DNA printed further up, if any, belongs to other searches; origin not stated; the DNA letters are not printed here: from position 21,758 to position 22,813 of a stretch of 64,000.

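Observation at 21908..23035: Intact RES-Xre type II toxin-antitoxin module with promoter-embedded palindromic operator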

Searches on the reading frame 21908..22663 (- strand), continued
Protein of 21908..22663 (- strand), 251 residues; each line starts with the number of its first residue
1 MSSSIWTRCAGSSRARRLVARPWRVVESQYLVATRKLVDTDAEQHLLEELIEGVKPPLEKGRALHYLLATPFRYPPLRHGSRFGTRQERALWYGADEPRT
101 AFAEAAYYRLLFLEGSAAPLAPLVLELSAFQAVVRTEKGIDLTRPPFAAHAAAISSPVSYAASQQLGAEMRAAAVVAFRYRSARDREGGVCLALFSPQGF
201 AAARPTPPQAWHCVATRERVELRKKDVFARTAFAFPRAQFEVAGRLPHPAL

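Call 15: find_encoding_contigs(protein=P0002, flank=4000, max_places=3)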
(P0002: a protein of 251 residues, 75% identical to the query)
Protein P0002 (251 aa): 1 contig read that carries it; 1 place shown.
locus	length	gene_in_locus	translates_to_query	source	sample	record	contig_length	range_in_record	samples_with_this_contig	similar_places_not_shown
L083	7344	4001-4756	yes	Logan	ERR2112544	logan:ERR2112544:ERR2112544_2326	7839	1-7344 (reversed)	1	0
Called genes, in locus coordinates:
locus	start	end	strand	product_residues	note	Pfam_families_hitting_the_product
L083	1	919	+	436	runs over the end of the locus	PF07732:Cu-oxidase_3, PF00394:Cu-oxidase (weak), PF07731:Cu-oxidase_2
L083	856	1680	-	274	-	PF02146:SIR2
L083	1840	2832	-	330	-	PF01433:Peptidase_M1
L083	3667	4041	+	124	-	PF20432:Xre-like-HTH, PF09722:Xre_MbcA_ParS_C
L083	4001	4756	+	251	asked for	PF08808:RES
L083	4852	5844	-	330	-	-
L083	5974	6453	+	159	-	PF13781:DoxX_3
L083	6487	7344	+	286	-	?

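Call 16: find_encoding_contigs(protein=P0003, flank=4000, max_places=3)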
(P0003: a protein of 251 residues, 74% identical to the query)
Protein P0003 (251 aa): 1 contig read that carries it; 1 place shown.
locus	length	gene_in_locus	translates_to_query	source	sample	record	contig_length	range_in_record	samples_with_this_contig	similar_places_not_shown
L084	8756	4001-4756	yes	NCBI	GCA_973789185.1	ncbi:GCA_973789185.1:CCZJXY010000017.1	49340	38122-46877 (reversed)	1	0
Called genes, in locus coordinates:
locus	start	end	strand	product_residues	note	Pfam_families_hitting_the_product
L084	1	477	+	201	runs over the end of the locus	PF01330:RuvA_N, PF12826:HHH_2 (faint), PF21176:RecR_HhH (faint), PF00633:HHH (faint), PF14520:HHH_5, PF07499:RuvA_C (weak)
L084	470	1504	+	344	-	PF05496:RuvB_N, PF06068:TIP49 (faint), PF13191:AAA_16 (faint), PF00004:AAA, PF07728:AAA_5 (faint), PF17864:AAA_lid_4, PF05491:WHD_RuvB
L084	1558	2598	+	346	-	PF02547:Queuosine_synth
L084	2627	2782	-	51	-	-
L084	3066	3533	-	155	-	-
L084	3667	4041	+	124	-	PF20432:Xre-like-HTH, PF09722:Xre_MbcA_ParS_C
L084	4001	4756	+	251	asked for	PF08808:RES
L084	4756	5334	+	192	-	PF02245:Pur_DNA_glyco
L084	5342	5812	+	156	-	PF13781:DoxX_3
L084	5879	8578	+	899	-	PF00330:Aconitase, PF00694:Aconitase_C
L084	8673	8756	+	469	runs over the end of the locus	PF00753:Lactamase_B, PF23023:Anti-Pycsar_Apyc1 (faint), PF12706:Lactamase_B_2, PF16661:Lactamase_B_6 (weak), PF10996:Beta-Casp, PF07521:RMMBL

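Call 26: search_protein_families(library=padloc, proteins=[window:21908-22663:-], max_evalue=0.01)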
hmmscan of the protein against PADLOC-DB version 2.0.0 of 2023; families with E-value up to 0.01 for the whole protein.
window:21908-22663:- (251 aa): 0 families

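Call 37: predict_structure(alignment_id=A1)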
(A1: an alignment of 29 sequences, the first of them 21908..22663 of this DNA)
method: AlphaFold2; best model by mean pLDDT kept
length: 251 residues; sequences in the alignment: 29
mean_pLDDT: 84.3   pTM: 0.83
mean pLDDT of the five models: 84.3, 82.2, 81.6, 81.3, 78.5
residues with pLDDT >= 90: 134; 70-90: 77; 50-70: 30; < 50: 10
segments of 3 or more residues with pLDDT < 50: 30-32, 72-76
pLDDT, mean of each block of 10 residues (from residue 1): 86 88 82 62 76 60 73 51 77 92 93 85 91 96 95 91 93 94 94 91 91 95 79 95 81 41
secondary structure, 60 per line:
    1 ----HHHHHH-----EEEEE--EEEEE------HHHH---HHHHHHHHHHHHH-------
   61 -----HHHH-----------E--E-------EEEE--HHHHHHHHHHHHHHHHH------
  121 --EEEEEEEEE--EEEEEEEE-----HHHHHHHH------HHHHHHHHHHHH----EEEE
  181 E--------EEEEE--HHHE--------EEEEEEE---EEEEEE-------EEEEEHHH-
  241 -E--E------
elements in order: H5-10 E16-20 E23-27 H34-37 H41-53 H66-69 E92-95 H98-114 E123-131 E134-141 H147-154 H161-172 E177-181 E190-194 E209-215 E219-224 E232-236

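Call 40: fold_search(model_id=the predicted structure, library=pdb)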
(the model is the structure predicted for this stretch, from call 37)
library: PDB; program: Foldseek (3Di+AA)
matches with E <= 10: 217; with E <= 0.001: 2
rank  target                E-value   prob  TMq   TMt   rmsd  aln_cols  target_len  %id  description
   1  8qnq_C                2.5e-28  1.00  0.86  0.87   3.2       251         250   47  Structure of the toxin-antitoxin NatRT complex from Pseudomonas aeruginosa. NatTE29D mutant (released 2024-10-02)
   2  8qnl_C                2.0e-27  1.00  0.86  0.86   3.3       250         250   46  Structure of the toxin-antitoxin NatRT complex from Pseudomonas aeruginosa (released 2024-10-02)
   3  6fkg_B                1.4e-03  1.00  0.45  0.58   5.7       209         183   14  Crystal structure of the M.tuberculosis MbcT-MbcA toxin-antitoxin complex. (released 2019-02-27)
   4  7u6z_B                1.1e-01  0.15  0.22  0.30  15.1       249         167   10  Pertussis toxin E129D NAD (released 2022-04-13)
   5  9mr7_A                1.4e-01  0.11  0.20  0.22  15.7       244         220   11  Genetiocally detoxified pertussis toxin in complex with hu1B7 Fab and hu11E6 Fab (released 2025-04-16)
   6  7sky_C                1.6e-01  0.15  0.25  0.32  15.4       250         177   10  Pertussis toxin S1 bound to NAD+ (released 2022-04-13)
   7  7skk_D                2.1e-01  0.12  0.23  0.30  16.2       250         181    8  pertussis toxin in complex with ADPR and Nicotinamide (released 2022-04-13)
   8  7skk_A                2.4e-01  0.11  0.23  0.29  16.1       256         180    9  pertussis toxin in complex with ADPR and Nicotinamide (released 2022-04-13)
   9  7ski_A                3.2e-01  0.10  0.23  0.29  15.2       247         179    9  Pertussis toxin in complex with PJ34 (released 2022-04-13)
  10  4bj9_B                3.9e-01  0.08  0.22  0.25  16.6       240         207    9  Crystal structure of human tankyrase 2 in complex with EB-47 (released 2013-12-11)
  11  1prt_A                3.9e-01  0.08  0.23  0.25  15.0       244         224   10  THE CRYSTAL STRUCTURE OF PERTUSSIS TOXIN (released 1995-01-26)
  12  9e3h_A                4.1e-01  0.12  0.25  0.28  15.2       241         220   10  Cryo EM structure of pertussis toxin in complex with neutralizing Fab PERT-61 (released 2025-10-29)
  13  6ro0_A                5.3e-01  0.10  0.26  0.28  14.8       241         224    9  CRYSTAL STRUCTURE OF GENETICALLY DETOXIFIED PERTUSSIS TOXIN GDPT. (released 2020-06-03)
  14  3kr7                  6.8e-01  0.07  0.22  0.25  16.6       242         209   10  Human tankyrase 2 - catalytic PARP domain (released 2009-12-15)
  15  6ro0_G                7.6e-01  0.08  0.25  0.27  15.0       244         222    9  CRYSTAL STRUCTURE OF GENETICALLY DETOXIFIED PERTUSSIS TOXIN GDPT. (released 2020-06-03)
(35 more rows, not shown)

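Call 53: find_encoding_contigs(protein=P0004, flank=3000, max_places=1)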
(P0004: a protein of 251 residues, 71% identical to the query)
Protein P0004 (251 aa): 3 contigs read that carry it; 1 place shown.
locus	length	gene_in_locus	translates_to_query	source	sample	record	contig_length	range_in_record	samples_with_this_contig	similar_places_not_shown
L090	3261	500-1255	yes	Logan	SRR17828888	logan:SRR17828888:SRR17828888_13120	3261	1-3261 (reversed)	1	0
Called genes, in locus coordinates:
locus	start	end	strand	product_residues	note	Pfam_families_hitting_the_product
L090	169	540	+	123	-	PF20432:Xre-like-HTH, PF09722:Xre_MbcA_ParS_C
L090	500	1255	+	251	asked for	PF08808:RES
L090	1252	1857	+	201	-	PF02245:Pur_DNA_glyco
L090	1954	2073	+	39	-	-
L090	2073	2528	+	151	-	-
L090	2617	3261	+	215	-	?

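Call 54: find_encoding_contigs(protein=P0005, flank=3000, max_places=1)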
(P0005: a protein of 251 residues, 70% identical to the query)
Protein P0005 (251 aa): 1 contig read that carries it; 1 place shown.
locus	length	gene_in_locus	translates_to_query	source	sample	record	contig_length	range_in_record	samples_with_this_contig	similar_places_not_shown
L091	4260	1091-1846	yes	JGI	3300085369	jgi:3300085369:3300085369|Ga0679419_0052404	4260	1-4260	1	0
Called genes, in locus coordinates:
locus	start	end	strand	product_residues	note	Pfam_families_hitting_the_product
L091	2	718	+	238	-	?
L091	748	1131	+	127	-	PF20432:Xre-like-HTH, PF09722:Xre_MbcA_ParS_C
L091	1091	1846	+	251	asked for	PF08808:RES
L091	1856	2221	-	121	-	PF00543:P-II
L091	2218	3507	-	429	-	PF00909:Ammonium_transp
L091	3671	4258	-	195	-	?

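Call 55: find_encoding_contigs(protein=P0006, flank=3000, max_places=1)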
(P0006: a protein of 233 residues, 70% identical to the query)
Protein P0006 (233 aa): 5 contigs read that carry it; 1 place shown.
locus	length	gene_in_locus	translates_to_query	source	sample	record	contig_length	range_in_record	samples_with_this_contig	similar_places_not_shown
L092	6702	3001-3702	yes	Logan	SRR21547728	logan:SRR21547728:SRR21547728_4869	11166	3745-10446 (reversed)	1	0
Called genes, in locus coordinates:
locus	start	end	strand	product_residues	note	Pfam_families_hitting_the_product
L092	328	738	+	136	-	-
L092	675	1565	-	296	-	PF02146:SIR2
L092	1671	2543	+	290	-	PF01261:AP_endonuc_2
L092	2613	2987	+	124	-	PF20432:Xre-like-HTH, PF09722:Xre_MbcA_ParS_C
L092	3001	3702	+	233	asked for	PF08808:RES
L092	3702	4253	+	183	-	PF02245:Pur_DNA_glyco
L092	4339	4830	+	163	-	PF13781:DoxX_3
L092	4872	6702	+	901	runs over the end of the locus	PF00330:Aconitase, PF00694:Aconitase_C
